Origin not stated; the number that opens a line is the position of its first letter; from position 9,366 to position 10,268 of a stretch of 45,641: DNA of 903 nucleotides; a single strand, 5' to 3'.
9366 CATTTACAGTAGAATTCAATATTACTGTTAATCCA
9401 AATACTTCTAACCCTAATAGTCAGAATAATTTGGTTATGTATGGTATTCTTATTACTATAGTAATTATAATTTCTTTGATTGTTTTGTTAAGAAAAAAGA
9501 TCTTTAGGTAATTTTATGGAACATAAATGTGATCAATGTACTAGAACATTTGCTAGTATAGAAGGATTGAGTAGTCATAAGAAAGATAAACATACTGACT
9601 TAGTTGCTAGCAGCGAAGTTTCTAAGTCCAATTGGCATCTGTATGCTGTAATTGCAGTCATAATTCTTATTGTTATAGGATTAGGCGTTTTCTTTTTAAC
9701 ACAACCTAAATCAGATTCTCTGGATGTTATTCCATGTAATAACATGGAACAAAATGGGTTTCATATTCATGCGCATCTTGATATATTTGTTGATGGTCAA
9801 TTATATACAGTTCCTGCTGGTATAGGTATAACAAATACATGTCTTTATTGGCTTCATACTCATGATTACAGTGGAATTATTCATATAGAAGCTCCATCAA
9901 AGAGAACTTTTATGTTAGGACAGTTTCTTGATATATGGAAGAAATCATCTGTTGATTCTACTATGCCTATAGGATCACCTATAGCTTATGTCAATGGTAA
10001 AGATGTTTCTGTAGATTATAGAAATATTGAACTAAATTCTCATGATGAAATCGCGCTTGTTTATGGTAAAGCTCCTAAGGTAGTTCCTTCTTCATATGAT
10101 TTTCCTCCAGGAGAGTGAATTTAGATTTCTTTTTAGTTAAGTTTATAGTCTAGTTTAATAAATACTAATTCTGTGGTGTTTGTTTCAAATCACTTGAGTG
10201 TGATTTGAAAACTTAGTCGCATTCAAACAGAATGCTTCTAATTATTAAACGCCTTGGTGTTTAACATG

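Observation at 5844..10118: Co-directional block of six exported/membrane-anchored Cys- and His-motif proteins: candidate uncharacterised extracytoplasmic thiol/metal system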

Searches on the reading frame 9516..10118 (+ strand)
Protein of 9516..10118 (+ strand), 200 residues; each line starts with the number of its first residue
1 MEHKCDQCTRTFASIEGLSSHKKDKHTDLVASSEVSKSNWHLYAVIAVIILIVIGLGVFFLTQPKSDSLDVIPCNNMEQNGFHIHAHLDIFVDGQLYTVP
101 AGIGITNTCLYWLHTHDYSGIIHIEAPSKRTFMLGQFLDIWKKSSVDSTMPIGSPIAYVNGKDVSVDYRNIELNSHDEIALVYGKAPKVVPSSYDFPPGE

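Call 3: search_protein_families(library=pfam, proteins=[window:9516-10118:+], max_evalue=0.1)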
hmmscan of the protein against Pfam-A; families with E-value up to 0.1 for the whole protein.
window:9516-10118:+ (200 aa): 4 families
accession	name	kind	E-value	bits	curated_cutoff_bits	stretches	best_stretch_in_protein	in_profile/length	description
PF13912.12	zf-C2H2_6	-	0.00034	21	25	1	3-26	2-25/27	C2H2-type zinc finger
PF13894.12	zf-C2H2_4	-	0.00061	20.7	27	1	3-26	1-24/24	C2H2-type zinc finger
PF20077.4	CcmD_alt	-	0.0039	17.7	23.5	1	32-61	22-51/61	CcmD family protein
PF00096.32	zf-C2H2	-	0.066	14.1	25.2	0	3-26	1-23/23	Zinc finger, C2H2 type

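Call 4: search_protein_families(library=ncbifam, proteins=[window:9516-10118:+], max_evalue=0.1)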
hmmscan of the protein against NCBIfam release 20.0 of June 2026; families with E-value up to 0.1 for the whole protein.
window:9516-10118:+ (200 aa): 0 families

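Call 6: search_solved_structures(query=window:9516-10118:+, max_evalue=10)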
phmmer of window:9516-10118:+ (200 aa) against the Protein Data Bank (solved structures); distinct sequences matched with E-value up to 10: 10.
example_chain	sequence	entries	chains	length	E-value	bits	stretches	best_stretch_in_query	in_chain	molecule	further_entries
7mc1_A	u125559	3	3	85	0.15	14.7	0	3-26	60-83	Isoform 2 of Zinc finger and BTB domain-containing protein 17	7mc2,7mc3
2mdg_A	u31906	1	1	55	0.18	14.5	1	2-23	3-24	Zinc finger protein 423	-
9dei_G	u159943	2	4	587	0.35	13.5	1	1-35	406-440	KREPA2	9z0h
2cot_A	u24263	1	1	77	2.3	10.8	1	3-26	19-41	Zinc finger protein 435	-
1mey_C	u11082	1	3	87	4.8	9.8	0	3-24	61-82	CONSENSUS ZINC FINGER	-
8tho_A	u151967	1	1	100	7.2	9.2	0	3-35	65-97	B-cell lymphoma/leukemia 11A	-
9e6s_A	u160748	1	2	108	8.5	9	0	3-35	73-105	B-cell lymphoma/leukemia 11A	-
9e6r_A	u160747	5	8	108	8.9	9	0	3-35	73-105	B-cell lymphoma/leukemia 11A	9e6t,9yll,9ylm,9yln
6ki6_A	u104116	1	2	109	9.5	8.9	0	3-35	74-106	B-cell lymphoma/leukemia 11A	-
6u9q_A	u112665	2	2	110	9.9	8.8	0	3-35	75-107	B-cell lymphoma/leukemia 11A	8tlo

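Call 23: find_homologous_proteins(query=window:9516-10118:+, max_evalue=0.001)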
Query window:9516-10118:+ (200 aa): 1493 proteins with E <= 0.001 among 1555 candidates; the best 120 are listed.
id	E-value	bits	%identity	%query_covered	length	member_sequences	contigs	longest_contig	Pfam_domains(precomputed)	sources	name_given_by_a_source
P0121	2.4e-133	460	100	100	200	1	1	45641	-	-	-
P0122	3.0e-63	231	56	98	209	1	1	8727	-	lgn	-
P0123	7.0e-60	220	51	98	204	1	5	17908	-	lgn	-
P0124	1.2e-59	219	54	98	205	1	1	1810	-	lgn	-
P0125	3.3e-59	218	48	99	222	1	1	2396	-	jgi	jgi:hypothetical protein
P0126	4.0e-56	208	49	98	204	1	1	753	-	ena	-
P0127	1.9e-55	205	59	78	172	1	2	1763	-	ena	-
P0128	2.0e-52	196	63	66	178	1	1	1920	-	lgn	-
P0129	2.3e-52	195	58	78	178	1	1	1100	-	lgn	-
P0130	3.4e-51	192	56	78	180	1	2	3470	-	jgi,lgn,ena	-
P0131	5.5e-51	191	44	97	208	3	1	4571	-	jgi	-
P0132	6.9e-51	191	47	98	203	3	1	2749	-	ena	-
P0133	2.6e-50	189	61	67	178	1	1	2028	-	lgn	-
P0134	3.0e-48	182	46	98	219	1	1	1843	-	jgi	jgi:hypothetical protein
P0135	6.7e-48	181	48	85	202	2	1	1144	-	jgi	jgi:hypothetical protein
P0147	4.5e-46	175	45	98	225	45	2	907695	PF12874.14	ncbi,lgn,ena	-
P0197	8.3e-44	167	46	91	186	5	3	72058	-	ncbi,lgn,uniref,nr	ncbi:hypothetical protein [Candidatus Nitrosotalea bavarica]|uniref:hypothetical protein n=1 Tax=Can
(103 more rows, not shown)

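Call 24: find_encoding_contigs(protein=P0147, flank=6000, max_places=2)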
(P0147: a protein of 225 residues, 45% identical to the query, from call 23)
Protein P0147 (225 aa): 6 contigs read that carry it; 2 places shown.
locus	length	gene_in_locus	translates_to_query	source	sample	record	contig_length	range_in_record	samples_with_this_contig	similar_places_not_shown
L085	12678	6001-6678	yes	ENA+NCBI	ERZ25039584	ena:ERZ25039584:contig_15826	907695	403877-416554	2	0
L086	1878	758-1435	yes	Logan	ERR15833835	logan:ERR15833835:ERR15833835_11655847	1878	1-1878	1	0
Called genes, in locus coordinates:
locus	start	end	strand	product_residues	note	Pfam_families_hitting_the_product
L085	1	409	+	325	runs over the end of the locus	PF01545:Cation_efflux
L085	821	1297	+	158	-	-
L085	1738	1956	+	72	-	-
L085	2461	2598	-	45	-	-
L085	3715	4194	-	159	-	-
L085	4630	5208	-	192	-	PF00211:Guanylate_cyc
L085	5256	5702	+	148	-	-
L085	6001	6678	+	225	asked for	PF12874:zf-met (weak)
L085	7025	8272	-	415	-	PF22807:TrAA12 (faint), PF07995:GSDH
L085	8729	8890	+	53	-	-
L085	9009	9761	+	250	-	PF18933:PsbP_2 (weak)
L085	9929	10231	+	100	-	-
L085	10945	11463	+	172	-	PF12704:MacB_PCD (weak)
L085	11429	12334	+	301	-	PF02687:FtsX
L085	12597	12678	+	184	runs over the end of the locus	PF07452:CHRD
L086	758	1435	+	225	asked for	PF12874:zf-met (weak)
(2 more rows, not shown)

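Call 25: find_encoding_contigs(protein=P0197, flank=6000, max_places=2)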
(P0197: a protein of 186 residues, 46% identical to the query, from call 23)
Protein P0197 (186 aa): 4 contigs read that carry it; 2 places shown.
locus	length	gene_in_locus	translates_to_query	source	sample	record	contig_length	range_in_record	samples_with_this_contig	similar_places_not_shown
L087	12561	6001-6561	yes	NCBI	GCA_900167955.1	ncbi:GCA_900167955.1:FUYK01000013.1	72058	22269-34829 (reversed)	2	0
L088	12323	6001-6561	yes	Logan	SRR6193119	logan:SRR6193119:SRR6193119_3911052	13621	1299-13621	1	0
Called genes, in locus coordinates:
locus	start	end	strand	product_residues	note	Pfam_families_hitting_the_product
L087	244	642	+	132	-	-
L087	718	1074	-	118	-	-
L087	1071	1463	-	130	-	PF00515:TPR_1, PF07719:TPR_2 (weak), PF13424:TPR_12, PF13414:TPR_11 (weak), PF13371:TPR_9, PF13431:TPR_17, PF00515:TPR_1, PF13414:TPR_11, +8 more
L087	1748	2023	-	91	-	-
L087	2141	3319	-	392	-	PF00989:PAS, PF08448:PAS_4 (weak), PF13426:PAS_9, PF00512:HisKA, PF02518:HATPase_c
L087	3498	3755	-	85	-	-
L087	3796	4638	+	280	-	-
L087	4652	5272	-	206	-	-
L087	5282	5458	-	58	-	-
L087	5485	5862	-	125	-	-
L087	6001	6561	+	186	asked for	-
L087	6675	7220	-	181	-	-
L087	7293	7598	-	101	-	-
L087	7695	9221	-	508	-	-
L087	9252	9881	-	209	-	PF00571:CBS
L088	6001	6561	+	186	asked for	-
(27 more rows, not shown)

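Call 26: find_encoding_contigs(protein=P0123, flank=8000, max_places=2)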
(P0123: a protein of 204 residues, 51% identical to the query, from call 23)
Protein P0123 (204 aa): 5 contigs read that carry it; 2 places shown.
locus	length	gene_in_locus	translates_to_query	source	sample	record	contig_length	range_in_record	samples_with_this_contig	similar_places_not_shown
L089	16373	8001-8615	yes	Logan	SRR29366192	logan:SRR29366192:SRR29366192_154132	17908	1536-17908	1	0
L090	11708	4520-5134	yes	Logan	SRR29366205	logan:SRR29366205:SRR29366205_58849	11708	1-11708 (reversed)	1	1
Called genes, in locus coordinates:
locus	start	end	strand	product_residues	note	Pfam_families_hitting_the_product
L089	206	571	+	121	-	PF05854:MC1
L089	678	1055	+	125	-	-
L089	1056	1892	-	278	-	PF01926:MMR_HSR1, PF02421:FeoB_N, PF02824:TGS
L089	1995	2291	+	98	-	PF01883:FeS_assembly_P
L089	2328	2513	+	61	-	PF12797:Fer4_2 (weak), PF12838:Fer4_7 (faint), PF00037:Fer4 (weak), PF12837:Fer4_6 (weak), PF13237:Fer4_10 (weak), PF14697:Fer4_21 (weak), PF13370:Fer4_13, PF13459:Fer4_15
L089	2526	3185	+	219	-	PF13462:Thioredoxin_4, PF01323:DSBA, PF13743:Thioredoxin_5 (faint)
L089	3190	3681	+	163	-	PF01978:TrmB (faint), PF24034:DUF7343, PF01047:MarR (weak), PF12802:MarR_2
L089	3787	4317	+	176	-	-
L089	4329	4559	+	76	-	-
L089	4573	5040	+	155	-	-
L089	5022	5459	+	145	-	-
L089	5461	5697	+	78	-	-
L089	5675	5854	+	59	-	PF04945:YHS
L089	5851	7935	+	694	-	PF04945:YHS (weak), PF00122:E1-E2_ATPase, PF08282:Hydrolase_3 (faint), PF00702:Hydrolase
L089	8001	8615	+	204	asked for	-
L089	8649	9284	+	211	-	PF02568:ThiI, PF06508:QueC (faint)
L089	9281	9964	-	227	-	-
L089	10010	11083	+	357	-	PF00291:PALP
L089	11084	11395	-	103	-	-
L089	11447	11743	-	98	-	PF00428:Ribosomal_60s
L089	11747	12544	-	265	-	PF00466:Ribosomal_L10, PF17777:RL10P_insert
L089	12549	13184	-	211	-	PF00687:Ribosomal_L1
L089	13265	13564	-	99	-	-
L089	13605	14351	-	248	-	PF03946:Ribosomal_L11_N, PF00298:Ribosomal_L11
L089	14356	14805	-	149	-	PF03439:Spt5-NGN, PF00467:KOW (weak)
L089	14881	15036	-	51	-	-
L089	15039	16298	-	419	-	PF00091:Tubulin, PF12327:FtsZ_C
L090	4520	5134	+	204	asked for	-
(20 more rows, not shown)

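Call 40: search_solved_structures(query=A3, max_evalue=10)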
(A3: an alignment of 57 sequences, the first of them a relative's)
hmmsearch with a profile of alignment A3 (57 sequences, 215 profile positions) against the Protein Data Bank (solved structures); distinct sequences matched with E-value up to 10: 6.
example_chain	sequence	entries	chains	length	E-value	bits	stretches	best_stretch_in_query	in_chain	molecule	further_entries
1mey_C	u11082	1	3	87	0.065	16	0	4-28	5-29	CONSENSUS ZINC FINGER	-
2i13_A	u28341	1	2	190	0.13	15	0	5-28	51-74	Aart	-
2jg5_A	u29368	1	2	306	0.27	14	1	145-208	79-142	FRUCTOSE 1-PHOSPHATE KINASE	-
2cot_A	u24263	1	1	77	0.37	13.6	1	3-28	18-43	Zinc finger protein 435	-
2kmk_A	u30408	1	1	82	3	10.6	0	4-26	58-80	Zinc finger protein Gfi-1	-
6ml2_A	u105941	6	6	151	8.9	9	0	4-26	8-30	Zinc finger and BTB domain-containing protein 24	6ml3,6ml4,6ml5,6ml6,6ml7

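Call 49: predict_structure(alignment_id=A3)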
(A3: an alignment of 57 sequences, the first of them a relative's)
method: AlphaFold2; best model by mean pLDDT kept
length: 200 residues; sequences in the alignment: 57
mean_pLDDT: 89.0   pTM: 0.66
mean pLDDT of the five models: 89.0, 85.0, 82.2, 82.0, 80.0
residues with pLDDT >= 90: 141; 70-90: 37; 50-70: 15; < 50: 7
segments of 3 or more residues with pLDDT < 50: 31-34, 65-67
pLDDT, mean of each block of 10 residues (from residue 1): 93 96 79 58 88 87 55 85 94 98 94 96 93 96 92 97 96 97 97 90
secondary structure, 60 per line:
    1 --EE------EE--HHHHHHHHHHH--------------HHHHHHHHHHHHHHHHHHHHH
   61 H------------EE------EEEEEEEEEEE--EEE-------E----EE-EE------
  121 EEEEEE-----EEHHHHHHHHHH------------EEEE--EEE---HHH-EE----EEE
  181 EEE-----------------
elements in order: H15-25 H40-61 E82-92 E95-97 E121-126 H134-143 E156-159 E162-164 E178-183

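Call 52: fold_search(model_id=the predicted structure, library=pdb)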
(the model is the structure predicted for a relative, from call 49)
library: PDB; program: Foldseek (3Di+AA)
matches with E <= 10: 423; with E <= 0.001: 0
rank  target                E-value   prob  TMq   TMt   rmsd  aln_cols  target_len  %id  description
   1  5u75_A                7.8e-03  0.82  0.27  0.34   7.6       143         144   16  The structure of Staphylococcal Enterotoxin-like X (SElX), a Unique Superantigen (released 2017-08-02)
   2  1y56_A                1.2e-01  0.33  0.22  0.11   9.8       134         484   11  Crystal structure of L-proline dehydrogenase from P.horikoshii (released 2005-07-26)
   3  1nvi_D                1.3e-01  0.38  0.21  0.42   6.2       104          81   16  Orthorhombic Crystal Form of Molybdopterin Synthase (released 2003-05-06)
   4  4hro_B                1.5e-01  0.38  0.24  0.43   5.7       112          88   13  Crystal structure of H. volcanii small archaeal modifier protein 1 (released 2013-10-30)
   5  2m19_MODEL_1_A        1.6e-01  0.57  0.27  0.46   5.5       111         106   13  Solution structure of the Haloferax volcanii HVO 2177 protein (released 2013-08-07)
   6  7d06_G                1.7e-01  0.08  0.15  0.15  18.8       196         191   14  Cryo EM structure of the nucleotide free Acinetobacter MlaFEDB complex (released 2020-12-16)
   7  6jbz_B                1.8e-01  0.66  0.27  0.56   5.2       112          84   12  Structural analysis of molybdopterin synthases from two mycobacteria pathogens (released 2019-02-13)
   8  9jsk_C                1.8e-01  0.35  0.24  0.12   6.0       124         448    8  Clostridium perfringens iota toxin pore Ib in prepore IV state (released 2025-05-14)
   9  4hro_A                2.2e-01  0.33  0.23  0.43   6.2       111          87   15  Crystal structure of H. volcanii small archaeal modifier protein 1 (released 2013-10-30)
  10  9mdi_A                2.2e-01  0.28  0.25  0.11   6.2       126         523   10  Clostridioides difficile Transferase B Component Dimer (released 2025-07-16)
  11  1fm0_D                2.4e-01  0.23  0.20  0.40   6.7       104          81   16  MOLYBDOPTERIN SYNTHASE (MOAD/MOAE) (released 2001-01-17)
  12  1ryj_MODEL_1_A        2.5e-01  0.69  0.25  0.60   3.6       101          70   14  Solution NMR Structure of Protein Mth1743 from Methanobacterium thermoautotrophicum. Ontario Centre for Struct (released 2004-02-24)
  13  2k9x_MODEL_1_A        2.7e-01  0.30  0.24  0.41   6.9       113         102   12  Solution structure of Urm1 from Trypanosoma brucei (released 2009-03-10)
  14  6okt_H                2.9e-01  0.30  0.26  0.12   5.7       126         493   10  CDTb Double Heptamer Long Form Mask 1 Modeled from Cryo-EM Map Reconstructed using C7 Symmetry (released 2019-10-30)
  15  6z5u_E                3.7e-01  0.07  0.17  0.18  18.2       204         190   11  Cryo-EM structure of the A. baumannii MlaBDEF complex bound to APPNHP (released 2021-05-05)
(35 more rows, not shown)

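Call 64: search_protein_families(library=pfam, alignment_id=A3, max_evalue=1)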
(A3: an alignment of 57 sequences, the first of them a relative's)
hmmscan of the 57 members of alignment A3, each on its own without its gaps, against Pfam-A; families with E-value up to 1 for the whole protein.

A. member 1, P0121 (200 aa): 4 families
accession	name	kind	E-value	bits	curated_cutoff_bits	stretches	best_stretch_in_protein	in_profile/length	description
PF13912.12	zf-C2H2_6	-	0.00034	21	25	1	3-26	2-25/27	C2H2-type zinc finger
PF13894.12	zf-C2H2_4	-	0.00061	20.7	27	1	3-26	1-24/24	C2H2-type zinc finger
PF20077.4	CcmD_alt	-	0.0039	17.7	23.5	1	32-61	22-51/61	CcmD family protein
PF00096.32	zf-C2H2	-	0.066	14.1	25.2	1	3-26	1-23/23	Zinc finger, C2H2 type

B. families by the number of members that match (of 57 scanned): 113 families (the first 25 are shown)
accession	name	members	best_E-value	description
PF00096.32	zf-C2H2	33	4.6e-06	Zinc finger, C2H2 type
PF13894.12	zf-C2H2_4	33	6.4e-05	C2H2-type zinc finger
PF13912.12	zf-C2H2_6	30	3.9e-06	C2H2-type zinc finger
PF12874.13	zf-met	23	1.6e-05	Zinc-finger of C2H2 type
PF12171.14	zf-C2H2_jaz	22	0.00023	Zinc-finger double-stranded RNA-binding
PF02597.26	ThiS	21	0.0051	ThiS family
PF09716.15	ETRAMP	14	0.00031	Malarial early transcribed membrane protein (ETRAMP)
PF13913.12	zf-C2HC_2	11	0.00065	zinc-finger of a C2HC-type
PF13465.12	zf-H2C2_2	8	0.026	Zinc-finger double domain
PF23612.1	zf-C2H2_ZN142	7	0.0018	ZN142 C2H2 zinc finger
PF24560.1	zf-C2H2_OTU1_C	7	0.0033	Ubiquitin thioesterase OTU1, C-terminal C2H2-type zinc finger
PF14283.11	CD1107-like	7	0.027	Mobile element protein CD1107-like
PF04780.17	DUF629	7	0.029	Protein of unknown function (DUF629)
PF13572.11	DUF4134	6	0.0064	Domain of unknown function (DUF4134)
PF07967.19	zf-C3HC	5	0.055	NuBaID N-terminal domain (aka zf-C3HC)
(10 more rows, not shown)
